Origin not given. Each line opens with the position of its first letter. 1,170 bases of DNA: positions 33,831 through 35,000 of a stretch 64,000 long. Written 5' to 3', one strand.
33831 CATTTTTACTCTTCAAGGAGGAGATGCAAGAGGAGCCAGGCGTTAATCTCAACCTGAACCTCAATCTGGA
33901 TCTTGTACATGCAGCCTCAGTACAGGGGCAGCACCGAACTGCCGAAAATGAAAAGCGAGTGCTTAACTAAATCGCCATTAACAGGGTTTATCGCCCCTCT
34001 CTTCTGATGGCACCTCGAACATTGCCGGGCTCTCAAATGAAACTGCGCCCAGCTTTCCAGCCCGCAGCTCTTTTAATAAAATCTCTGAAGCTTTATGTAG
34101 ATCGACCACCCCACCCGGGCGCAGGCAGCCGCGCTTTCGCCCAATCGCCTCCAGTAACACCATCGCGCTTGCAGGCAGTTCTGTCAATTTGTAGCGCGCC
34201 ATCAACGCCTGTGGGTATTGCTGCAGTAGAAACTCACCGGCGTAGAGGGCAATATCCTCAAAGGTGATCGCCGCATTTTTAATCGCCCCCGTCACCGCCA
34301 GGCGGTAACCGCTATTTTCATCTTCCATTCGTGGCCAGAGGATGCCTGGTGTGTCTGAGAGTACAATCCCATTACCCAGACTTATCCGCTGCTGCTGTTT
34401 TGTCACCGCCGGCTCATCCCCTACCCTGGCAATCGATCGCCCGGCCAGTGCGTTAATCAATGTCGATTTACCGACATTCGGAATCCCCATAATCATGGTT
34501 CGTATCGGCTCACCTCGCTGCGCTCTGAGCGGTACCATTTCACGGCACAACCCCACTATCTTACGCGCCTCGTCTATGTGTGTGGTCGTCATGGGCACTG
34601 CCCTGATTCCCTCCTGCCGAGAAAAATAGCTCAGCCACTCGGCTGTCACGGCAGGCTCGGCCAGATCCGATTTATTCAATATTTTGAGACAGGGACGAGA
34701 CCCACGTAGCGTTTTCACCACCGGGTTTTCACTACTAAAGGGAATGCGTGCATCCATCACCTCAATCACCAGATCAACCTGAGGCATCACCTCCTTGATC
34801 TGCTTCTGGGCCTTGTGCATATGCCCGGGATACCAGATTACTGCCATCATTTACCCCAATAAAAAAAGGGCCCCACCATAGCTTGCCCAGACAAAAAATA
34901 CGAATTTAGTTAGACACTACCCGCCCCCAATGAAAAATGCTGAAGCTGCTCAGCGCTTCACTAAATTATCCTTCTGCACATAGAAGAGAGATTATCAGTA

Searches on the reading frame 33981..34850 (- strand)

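Call 48: search_protein_families(library=pfam, proteins=[window:33981-34850:-], max_evalue=0.0001)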
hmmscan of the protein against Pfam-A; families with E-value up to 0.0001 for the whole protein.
window:33981-34850:- (290 aa): 4 families
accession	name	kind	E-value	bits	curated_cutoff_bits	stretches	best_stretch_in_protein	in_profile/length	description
PF01926.29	MMR_HSR1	-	7.1e-17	62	21.9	1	118-185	2-69/113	50S ribosome-binding GTPase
PF02421.24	FeoB_N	-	8.7e-08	32.3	27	1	118-170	3-57/156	Ferrous iron transport protein B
PF03193.22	RsgA_GTPase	-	2.2e-05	24.8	30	1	57-170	59-168/174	RsgA GTPase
PF00350.29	Dynamin_N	-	3.9e-05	24.2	27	0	121-152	4-34/168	Dynamin family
